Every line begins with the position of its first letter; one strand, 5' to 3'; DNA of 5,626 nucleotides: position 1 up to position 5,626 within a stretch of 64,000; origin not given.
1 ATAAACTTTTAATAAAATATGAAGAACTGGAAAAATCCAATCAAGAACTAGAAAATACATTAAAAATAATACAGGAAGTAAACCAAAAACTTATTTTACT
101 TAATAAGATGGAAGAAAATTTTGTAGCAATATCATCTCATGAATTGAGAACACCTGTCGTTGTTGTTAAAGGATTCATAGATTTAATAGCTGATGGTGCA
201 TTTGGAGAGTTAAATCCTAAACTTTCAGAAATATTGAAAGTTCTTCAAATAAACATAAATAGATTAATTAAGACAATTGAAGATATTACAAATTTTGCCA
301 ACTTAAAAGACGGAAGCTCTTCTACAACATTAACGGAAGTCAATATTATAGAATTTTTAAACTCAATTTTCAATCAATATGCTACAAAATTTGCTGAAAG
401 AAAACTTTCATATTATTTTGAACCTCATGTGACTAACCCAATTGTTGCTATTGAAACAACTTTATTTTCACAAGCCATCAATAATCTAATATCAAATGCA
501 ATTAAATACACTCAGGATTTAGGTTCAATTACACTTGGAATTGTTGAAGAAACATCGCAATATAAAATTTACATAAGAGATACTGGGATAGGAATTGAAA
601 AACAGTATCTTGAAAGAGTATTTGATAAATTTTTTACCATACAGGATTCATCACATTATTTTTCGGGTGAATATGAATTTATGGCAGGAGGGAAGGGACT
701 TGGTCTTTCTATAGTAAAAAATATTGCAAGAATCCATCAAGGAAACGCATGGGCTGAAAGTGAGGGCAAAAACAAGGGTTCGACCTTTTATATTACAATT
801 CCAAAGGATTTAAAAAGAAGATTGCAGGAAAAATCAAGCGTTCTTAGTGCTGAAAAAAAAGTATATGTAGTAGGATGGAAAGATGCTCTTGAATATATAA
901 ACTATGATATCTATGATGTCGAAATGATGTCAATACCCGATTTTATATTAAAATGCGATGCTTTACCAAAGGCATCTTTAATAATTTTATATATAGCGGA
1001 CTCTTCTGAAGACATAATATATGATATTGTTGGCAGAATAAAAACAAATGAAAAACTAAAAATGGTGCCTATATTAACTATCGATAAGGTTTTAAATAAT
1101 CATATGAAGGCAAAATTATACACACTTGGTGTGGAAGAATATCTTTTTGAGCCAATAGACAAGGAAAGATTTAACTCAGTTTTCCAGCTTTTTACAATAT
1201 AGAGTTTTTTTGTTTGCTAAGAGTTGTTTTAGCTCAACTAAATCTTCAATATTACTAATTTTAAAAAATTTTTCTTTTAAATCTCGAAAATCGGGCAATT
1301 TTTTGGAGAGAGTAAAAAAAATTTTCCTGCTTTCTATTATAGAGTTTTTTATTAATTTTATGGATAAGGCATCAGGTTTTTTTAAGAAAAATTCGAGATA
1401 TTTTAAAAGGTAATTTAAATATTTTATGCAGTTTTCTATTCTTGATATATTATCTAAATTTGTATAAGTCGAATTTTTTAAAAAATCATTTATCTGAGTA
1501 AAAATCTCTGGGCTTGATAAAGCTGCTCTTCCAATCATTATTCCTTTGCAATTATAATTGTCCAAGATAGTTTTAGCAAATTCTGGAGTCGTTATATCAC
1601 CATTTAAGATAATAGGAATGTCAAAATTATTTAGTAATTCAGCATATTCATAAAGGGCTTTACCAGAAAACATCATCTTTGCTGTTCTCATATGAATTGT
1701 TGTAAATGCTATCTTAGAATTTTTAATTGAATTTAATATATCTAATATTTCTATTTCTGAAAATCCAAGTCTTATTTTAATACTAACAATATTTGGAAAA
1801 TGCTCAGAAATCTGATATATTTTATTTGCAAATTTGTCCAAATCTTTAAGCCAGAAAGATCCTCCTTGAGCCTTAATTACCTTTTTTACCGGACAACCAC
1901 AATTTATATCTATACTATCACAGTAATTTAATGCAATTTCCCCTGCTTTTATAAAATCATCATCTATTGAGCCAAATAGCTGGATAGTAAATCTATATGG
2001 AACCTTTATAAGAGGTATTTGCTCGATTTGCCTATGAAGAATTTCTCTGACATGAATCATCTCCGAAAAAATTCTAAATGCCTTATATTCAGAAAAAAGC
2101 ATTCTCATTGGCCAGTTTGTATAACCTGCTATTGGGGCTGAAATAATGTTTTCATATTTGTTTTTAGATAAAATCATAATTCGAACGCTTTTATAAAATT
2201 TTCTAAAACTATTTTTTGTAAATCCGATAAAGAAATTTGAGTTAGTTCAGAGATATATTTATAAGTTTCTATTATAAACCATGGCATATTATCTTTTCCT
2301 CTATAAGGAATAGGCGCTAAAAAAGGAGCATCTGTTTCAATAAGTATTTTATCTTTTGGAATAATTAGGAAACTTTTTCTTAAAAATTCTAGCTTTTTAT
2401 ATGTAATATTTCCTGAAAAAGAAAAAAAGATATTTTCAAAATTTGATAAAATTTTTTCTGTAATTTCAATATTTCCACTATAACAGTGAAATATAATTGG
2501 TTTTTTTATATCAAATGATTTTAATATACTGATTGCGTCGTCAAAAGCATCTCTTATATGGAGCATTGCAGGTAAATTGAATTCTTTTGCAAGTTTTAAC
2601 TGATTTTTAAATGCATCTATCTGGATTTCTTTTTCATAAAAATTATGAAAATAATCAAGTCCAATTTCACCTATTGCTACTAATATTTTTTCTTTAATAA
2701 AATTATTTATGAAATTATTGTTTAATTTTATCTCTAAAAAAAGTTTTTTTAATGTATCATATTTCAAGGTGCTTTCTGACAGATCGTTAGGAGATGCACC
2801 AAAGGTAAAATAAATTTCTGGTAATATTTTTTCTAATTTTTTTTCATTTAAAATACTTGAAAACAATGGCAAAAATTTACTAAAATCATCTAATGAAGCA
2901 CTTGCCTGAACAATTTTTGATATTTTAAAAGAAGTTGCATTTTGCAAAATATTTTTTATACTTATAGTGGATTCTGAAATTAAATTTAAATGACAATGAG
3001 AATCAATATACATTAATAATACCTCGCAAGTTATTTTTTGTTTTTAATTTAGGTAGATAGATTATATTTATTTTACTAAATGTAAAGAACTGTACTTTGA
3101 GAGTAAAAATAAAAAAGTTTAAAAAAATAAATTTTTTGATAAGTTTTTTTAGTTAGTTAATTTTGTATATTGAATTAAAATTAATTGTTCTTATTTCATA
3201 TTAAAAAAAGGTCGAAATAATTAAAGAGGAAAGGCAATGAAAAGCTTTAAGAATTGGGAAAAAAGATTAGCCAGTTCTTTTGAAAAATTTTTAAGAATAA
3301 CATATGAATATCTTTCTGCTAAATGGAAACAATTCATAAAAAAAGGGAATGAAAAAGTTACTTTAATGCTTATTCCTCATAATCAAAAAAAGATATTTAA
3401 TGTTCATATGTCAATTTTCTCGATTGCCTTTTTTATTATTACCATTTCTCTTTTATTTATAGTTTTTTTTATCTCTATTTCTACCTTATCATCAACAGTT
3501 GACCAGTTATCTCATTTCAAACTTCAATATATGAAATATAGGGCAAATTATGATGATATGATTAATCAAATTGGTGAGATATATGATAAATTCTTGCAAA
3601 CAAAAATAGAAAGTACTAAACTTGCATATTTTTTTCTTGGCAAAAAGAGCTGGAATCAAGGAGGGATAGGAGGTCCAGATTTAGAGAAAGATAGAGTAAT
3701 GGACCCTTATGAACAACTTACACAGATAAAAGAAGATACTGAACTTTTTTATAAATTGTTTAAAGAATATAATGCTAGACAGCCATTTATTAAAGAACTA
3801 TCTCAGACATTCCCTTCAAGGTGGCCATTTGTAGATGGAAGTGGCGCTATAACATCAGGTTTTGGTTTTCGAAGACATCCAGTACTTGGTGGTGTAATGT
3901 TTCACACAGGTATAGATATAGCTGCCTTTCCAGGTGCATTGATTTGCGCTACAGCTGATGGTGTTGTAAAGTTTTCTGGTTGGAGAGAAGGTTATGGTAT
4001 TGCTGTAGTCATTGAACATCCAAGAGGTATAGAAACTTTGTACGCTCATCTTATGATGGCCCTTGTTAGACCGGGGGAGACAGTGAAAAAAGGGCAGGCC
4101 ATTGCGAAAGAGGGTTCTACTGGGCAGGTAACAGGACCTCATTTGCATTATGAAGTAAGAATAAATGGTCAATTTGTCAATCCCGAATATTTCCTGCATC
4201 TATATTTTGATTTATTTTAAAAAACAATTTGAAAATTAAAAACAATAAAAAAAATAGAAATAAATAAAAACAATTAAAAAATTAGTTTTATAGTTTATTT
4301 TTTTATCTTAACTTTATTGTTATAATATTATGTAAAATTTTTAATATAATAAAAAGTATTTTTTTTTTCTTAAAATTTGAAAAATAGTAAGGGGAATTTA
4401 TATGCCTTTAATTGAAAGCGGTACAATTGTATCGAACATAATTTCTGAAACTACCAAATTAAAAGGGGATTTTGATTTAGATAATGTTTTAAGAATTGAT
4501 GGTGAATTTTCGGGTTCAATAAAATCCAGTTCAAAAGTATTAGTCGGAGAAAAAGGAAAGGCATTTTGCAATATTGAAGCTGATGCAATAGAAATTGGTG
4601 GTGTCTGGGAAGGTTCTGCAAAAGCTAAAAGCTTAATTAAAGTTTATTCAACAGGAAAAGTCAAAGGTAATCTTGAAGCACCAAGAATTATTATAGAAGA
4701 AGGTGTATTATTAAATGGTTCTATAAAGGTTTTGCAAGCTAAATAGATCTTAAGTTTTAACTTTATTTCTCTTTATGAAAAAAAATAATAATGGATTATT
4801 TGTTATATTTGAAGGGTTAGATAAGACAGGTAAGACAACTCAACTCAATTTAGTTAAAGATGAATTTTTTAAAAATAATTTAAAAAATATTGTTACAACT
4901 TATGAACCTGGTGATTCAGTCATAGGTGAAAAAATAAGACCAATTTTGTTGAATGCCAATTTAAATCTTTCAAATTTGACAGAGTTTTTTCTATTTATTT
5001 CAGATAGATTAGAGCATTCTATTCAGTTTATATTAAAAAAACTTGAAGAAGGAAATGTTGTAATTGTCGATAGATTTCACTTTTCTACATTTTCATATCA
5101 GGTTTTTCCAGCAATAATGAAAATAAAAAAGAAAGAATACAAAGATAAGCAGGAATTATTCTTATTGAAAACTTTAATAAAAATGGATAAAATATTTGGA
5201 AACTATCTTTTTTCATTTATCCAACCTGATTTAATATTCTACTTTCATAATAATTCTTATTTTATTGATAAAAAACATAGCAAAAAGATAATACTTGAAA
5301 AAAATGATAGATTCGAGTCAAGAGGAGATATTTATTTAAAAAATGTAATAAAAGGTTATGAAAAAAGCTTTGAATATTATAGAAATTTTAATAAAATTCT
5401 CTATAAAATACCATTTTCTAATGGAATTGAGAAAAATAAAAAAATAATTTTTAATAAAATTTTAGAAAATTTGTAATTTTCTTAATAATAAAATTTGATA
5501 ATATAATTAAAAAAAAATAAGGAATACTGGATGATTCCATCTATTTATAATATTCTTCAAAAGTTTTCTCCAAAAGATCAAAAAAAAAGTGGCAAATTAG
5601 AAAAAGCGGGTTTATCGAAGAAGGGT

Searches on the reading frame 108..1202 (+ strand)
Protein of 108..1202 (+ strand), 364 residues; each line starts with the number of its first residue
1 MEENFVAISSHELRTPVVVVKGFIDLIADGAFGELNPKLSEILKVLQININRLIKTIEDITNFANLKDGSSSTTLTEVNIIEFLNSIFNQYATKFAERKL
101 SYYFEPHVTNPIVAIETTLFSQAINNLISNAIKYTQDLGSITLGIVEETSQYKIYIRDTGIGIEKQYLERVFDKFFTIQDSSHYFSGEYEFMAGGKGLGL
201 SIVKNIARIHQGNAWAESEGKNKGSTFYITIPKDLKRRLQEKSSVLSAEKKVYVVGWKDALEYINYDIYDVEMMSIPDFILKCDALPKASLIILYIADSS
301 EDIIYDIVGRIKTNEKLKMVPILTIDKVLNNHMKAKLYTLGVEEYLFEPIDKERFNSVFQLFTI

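Call 80: search_protein_families(library=pfam, proteins=[window:108-1202:+], max_evalue=1e-8)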
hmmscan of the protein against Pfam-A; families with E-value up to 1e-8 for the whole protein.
window:108-1202:+ (364 aa): 2 families
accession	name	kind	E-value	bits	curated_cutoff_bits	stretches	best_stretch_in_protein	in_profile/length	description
PF02518.31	HATPase_c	-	4.7e-23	82.2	26.4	1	119-234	5-110/111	Histidine kinase-, DNA gyrase B-, and HSP90-like ATPase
PF00512.31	HisKA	-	2.4e-11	43.9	26.9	1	3-68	3-65/66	His Kinase A (phospho-acceptor) domain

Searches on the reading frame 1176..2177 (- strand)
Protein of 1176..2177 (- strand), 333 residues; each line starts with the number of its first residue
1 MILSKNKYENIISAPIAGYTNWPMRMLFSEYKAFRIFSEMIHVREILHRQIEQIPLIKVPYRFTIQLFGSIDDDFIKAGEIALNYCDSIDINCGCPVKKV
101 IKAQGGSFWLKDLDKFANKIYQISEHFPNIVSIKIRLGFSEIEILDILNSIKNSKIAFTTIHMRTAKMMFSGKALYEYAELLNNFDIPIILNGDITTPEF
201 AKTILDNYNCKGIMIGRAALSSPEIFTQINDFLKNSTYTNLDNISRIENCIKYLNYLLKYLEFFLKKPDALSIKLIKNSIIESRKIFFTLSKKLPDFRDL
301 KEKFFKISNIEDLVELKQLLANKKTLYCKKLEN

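Call 80: search_protein_families(library=pfam, proteins=[window:1176-2177:-], max_evalue=1e-8)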
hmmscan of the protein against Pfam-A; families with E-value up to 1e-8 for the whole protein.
window:1176-2177:- (333 aa): 1 family
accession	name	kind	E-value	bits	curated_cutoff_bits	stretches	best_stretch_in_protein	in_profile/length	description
PF01207.24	Dus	-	3.6e-48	164.7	20.4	1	14-261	3-259/311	Dihydrouridine synthase (Dus)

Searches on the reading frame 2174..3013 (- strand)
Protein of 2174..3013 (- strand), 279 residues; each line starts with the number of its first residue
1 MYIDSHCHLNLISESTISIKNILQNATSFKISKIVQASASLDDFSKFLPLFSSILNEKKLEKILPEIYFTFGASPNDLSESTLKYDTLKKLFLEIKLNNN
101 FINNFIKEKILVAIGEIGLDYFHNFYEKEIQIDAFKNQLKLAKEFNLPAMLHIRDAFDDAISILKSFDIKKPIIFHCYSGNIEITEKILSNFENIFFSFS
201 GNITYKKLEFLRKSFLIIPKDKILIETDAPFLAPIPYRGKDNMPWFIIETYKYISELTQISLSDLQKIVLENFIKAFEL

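Call 80: search_protein_families(library=pfam, proteins=[window:2174-3013:-], max_evalue=1e-8)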
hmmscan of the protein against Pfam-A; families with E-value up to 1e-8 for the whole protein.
window:2174-3013:- (279 aa): 1 family
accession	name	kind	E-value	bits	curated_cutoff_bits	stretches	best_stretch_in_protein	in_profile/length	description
PF01026.27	TatD_DNase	-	9.1e-62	209.2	27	1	3-277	1-252/253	TatD related DNase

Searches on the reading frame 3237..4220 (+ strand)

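Call 80: search_protein_families(library=pfam, proteins=[window:3237-4220:+], max_evalue=1e-8)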
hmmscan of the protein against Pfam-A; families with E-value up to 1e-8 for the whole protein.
window:3237-4220:+ (327 aa): 1 family
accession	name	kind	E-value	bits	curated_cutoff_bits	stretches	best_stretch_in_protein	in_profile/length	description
PF01551.29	Peptidase_M23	-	6.8e-33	113.2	28.7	1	222-316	2-96/96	Peptidase family M23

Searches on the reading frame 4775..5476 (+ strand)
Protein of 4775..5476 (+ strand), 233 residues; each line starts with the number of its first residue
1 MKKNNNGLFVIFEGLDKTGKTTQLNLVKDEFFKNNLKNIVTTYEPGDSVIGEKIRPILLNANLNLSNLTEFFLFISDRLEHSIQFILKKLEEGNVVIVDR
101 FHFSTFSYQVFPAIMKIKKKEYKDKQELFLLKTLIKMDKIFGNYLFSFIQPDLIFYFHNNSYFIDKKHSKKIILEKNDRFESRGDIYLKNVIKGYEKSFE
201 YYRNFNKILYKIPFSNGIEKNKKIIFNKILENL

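Call 80: search_protein_families(library=pfam, proteins=[window:4775-5476:+], max_evalue=1e-8)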
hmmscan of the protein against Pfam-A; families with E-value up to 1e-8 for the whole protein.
window:4775-5476:+ (233 aa): 1 family
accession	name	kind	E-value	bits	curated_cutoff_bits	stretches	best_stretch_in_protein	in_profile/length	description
PF02223.23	Thymidylate_kin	-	1.7e-28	100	27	1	12-113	1-100/185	Thymidylate kinase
